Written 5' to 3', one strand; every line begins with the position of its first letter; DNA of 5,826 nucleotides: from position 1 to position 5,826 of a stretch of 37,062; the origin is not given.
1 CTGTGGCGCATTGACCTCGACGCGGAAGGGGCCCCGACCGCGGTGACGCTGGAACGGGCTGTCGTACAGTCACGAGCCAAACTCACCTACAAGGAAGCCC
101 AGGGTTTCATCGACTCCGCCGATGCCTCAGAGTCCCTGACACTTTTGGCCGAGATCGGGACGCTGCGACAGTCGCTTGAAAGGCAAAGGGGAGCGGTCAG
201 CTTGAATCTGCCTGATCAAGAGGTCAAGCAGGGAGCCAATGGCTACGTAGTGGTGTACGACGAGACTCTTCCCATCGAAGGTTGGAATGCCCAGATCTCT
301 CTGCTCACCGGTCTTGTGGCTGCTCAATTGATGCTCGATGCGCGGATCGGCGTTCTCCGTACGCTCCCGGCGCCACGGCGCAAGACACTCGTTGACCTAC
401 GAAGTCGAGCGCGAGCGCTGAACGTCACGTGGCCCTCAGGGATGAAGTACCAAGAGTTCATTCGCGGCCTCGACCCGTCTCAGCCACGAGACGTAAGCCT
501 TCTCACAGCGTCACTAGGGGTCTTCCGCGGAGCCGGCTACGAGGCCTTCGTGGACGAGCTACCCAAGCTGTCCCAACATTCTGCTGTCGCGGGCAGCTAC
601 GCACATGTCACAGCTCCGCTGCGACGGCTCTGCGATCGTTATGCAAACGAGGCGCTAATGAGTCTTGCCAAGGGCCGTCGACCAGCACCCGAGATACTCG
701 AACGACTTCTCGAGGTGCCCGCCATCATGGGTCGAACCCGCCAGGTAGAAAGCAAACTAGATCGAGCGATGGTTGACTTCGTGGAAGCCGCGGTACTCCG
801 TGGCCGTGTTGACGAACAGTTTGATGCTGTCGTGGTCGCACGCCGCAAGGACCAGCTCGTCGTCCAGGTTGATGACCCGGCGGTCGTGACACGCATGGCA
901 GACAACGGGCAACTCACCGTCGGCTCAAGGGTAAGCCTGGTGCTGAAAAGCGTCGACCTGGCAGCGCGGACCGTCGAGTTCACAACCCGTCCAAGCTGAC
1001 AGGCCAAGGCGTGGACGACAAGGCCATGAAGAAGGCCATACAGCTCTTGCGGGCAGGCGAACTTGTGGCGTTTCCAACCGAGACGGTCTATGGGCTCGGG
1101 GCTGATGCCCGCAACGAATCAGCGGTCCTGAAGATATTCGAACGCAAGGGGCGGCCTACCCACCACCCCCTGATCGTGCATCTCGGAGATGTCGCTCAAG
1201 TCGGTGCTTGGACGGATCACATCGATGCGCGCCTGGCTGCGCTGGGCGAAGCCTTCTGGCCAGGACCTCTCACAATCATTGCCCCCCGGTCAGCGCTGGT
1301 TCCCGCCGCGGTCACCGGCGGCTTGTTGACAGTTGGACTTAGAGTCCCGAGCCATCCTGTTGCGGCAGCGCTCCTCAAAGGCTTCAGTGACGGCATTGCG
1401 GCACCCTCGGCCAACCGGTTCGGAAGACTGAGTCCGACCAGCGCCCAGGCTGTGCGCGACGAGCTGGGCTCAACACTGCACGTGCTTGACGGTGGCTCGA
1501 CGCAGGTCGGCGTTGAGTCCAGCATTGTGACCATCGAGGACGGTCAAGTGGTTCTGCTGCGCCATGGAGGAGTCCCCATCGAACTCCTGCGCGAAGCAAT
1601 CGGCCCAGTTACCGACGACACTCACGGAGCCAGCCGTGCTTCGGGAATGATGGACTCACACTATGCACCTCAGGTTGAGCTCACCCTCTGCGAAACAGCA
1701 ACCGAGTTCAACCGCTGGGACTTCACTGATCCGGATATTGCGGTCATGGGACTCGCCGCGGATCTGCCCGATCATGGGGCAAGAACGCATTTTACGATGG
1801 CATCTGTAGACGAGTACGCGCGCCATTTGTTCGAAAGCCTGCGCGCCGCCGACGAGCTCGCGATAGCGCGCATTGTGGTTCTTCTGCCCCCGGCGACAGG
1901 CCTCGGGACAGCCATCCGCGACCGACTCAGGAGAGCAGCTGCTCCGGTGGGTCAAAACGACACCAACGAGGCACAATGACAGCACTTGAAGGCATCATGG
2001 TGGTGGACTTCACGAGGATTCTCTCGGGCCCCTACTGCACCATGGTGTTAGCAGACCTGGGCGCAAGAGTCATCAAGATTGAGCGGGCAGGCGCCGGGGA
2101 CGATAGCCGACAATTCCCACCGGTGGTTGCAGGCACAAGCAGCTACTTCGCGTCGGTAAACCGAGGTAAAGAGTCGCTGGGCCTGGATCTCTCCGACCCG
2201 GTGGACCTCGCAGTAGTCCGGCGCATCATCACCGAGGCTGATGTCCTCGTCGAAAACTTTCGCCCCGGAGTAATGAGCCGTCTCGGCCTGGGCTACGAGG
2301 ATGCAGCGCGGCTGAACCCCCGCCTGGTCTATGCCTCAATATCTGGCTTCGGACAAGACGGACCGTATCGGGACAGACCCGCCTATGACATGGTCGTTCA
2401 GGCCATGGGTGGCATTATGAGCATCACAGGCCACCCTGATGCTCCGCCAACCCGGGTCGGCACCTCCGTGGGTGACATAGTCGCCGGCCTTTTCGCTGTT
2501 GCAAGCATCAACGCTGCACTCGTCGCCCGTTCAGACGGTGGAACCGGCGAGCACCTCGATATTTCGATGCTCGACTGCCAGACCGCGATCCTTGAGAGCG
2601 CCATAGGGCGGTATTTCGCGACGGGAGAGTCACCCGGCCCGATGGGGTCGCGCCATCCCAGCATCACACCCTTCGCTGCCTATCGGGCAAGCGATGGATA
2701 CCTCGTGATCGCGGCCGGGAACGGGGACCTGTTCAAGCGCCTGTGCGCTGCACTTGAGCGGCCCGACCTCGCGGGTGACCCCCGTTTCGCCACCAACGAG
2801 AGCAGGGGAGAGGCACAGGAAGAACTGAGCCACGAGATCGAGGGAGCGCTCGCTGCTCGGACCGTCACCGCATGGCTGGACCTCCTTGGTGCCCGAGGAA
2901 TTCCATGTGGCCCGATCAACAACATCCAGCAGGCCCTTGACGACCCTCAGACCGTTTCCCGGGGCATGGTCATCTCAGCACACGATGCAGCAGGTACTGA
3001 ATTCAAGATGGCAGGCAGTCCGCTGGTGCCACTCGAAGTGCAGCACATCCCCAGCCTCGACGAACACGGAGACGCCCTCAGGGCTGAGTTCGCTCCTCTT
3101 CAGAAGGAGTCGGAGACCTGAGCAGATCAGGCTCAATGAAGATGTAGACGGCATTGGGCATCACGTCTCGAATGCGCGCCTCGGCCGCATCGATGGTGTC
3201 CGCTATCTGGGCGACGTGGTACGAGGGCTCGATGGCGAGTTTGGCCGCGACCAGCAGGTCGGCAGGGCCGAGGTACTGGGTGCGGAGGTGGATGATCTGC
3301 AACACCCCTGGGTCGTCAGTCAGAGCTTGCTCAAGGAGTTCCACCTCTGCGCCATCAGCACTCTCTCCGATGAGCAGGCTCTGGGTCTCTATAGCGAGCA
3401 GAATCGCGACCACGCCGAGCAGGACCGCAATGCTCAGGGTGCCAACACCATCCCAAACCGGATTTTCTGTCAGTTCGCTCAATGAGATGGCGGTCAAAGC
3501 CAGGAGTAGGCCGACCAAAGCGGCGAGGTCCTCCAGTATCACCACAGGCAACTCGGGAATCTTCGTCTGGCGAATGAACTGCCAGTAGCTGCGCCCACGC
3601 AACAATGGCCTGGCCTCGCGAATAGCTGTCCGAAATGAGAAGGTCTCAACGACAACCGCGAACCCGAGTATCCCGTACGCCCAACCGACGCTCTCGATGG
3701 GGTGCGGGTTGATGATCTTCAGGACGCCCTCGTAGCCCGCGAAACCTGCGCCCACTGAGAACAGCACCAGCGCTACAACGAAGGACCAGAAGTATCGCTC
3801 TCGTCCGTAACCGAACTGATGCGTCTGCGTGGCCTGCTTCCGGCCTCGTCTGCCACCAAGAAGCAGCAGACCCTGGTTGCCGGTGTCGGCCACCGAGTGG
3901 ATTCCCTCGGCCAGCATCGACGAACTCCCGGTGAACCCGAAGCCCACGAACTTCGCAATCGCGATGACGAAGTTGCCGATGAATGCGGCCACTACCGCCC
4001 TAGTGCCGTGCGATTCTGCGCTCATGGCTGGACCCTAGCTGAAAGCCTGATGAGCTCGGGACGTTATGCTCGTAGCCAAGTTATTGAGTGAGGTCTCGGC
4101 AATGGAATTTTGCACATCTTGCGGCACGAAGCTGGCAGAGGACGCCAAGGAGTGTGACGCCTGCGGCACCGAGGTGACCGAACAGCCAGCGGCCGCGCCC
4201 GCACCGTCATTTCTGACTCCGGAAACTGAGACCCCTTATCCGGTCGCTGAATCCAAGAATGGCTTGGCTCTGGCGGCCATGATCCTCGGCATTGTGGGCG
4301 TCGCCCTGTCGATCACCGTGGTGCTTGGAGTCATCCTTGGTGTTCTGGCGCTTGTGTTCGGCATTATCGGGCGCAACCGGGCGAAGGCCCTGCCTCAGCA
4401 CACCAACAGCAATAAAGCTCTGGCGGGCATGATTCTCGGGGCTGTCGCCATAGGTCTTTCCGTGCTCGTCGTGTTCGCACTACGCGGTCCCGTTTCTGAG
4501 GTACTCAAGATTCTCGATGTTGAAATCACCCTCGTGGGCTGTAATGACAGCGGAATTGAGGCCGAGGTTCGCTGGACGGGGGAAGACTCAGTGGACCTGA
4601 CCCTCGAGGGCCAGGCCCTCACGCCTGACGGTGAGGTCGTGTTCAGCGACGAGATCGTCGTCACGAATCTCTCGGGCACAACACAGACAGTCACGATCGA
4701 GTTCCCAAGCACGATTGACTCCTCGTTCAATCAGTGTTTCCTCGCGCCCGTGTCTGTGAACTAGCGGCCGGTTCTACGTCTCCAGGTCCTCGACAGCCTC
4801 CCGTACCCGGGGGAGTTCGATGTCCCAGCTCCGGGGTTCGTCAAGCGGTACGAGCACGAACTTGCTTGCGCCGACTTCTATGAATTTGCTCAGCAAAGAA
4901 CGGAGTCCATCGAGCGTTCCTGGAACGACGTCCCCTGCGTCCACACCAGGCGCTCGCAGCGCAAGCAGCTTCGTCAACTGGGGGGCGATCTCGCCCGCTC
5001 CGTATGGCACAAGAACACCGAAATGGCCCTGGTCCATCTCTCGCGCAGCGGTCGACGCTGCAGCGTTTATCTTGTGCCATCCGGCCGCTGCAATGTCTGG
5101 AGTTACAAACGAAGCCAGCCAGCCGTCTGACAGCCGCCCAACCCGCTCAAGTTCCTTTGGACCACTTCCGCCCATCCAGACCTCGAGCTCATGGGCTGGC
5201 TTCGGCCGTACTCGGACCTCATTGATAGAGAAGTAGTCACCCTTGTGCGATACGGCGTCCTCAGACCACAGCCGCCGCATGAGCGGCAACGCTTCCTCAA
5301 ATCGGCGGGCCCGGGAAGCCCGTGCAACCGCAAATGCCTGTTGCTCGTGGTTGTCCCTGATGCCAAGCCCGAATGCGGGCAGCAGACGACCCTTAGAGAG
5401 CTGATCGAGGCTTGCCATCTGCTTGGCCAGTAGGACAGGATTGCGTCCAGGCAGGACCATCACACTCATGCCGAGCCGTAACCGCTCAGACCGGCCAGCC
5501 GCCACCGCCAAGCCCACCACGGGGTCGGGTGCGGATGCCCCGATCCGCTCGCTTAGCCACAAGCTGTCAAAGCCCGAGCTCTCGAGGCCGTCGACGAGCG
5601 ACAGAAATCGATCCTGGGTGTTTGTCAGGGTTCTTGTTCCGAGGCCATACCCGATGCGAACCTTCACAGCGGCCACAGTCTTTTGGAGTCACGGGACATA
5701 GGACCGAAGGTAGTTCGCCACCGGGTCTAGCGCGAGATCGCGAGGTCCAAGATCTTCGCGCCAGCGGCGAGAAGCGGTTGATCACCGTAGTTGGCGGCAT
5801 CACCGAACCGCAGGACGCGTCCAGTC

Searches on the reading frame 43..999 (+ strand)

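Call 36: search_protein_families(library=pfam, proteins=[window:43-999:+], max_evalue=0.001)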
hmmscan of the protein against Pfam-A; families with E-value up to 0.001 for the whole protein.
window:43-999:+ (318 aa): 2 families
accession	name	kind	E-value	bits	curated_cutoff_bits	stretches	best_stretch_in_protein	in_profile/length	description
PF18614.7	RNase_II_C_S1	-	1.4e-15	57.3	26.6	1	258-314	1-57/59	RNase II-type exonuclease C-terminal S1 domain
PF00773.25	RNB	-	7.6e-11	42.3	29.3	1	3-206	111-321/326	RNB domain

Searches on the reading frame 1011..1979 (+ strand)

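Call 36: search_protein_families(library=pfam, proteins=[window:1011-1979:+], max_evalue=0.001)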
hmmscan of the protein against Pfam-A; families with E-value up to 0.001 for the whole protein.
window:1011-1979:+ (322 aa): 2 families
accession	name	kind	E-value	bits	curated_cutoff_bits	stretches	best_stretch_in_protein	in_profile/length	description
PF01300.24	Sua5_yciO_yrdC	-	1.8e-54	184.3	25.1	1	12-186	2-178/178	Telomere recombination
PF03481.19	Sua5_C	-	3.9e-21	76.5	22.9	1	193-311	6-136/136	Threonylcarbamoyl-AMP synthase, C-terminal domain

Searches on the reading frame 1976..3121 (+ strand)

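Call 36: search_protein_families(library=pfam, proteins=[window:1976-3121:+], max_evalue=0.001)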
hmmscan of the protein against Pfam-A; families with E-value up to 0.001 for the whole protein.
window:1976-3121:+ (381 aa): 1 family
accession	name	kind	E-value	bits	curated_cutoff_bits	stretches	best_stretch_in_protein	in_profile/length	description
PF02515.22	CoA_transf_3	-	1.8e-126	422.6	23.3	1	4-350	1-346/366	CoA-transferase family III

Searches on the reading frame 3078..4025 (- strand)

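Call 36: search_protein_families(library=pfam, proteins=[window:3078-4025:-], max_evalue=0.001)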
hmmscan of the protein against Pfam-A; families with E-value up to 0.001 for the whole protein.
window:3078-4025:- (315 aa): 2 families
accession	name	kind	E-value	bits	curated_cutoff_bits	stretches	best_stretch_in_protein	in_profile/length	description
PF01545.26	Cation_efflux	-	1.8e-38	132.8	26.6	1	12-218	2-197/198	Cation efflux family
PF16916.11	ZT_dimer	-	1.1e-06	28.9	26.7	1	224-299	2-77/78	Dimerisation domain of Zinc Transporter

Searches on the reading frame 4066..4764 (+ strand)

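Call 36: search_protein_families(library=pfam, proteins=[window:4066-4764:+], max_evalue=0.001)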
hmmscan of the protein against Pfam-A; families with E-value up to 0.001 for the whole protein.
window:4066-4764:+ (232 aa): 3 families
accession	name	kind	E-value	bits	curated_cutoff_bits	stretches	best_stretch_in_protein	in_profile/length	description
PF13828.11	DUF4190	-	1.1e-08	35.2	35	1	67-134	1-61/62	Domain of unknown function (DUF4190)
PF13240.11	Zn_Ribbon_1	-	1.1e-06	28.6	25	1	15-37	1-23/23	zinc-ribbon domain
PF12773.13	DZR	-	0.00045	20.8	27.3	1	15-38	14-35/45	Double zinc ribbon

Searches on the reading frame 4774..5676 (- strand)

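Call 36: search_protein_families(library=pfam, proteins=[window:4774-5676:-], max_evalue=0.001)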
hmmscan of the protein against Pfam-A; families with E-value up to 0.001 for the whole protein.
window:4774-5676:- (300 aa): 1 family
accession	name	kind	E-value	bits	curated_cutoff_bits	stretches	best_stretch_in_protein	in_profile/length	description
PF00296.26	Bac_luciferase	-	2.8e-47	162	27.9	1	19-224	20-227/314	Luciferase-like monooxygenase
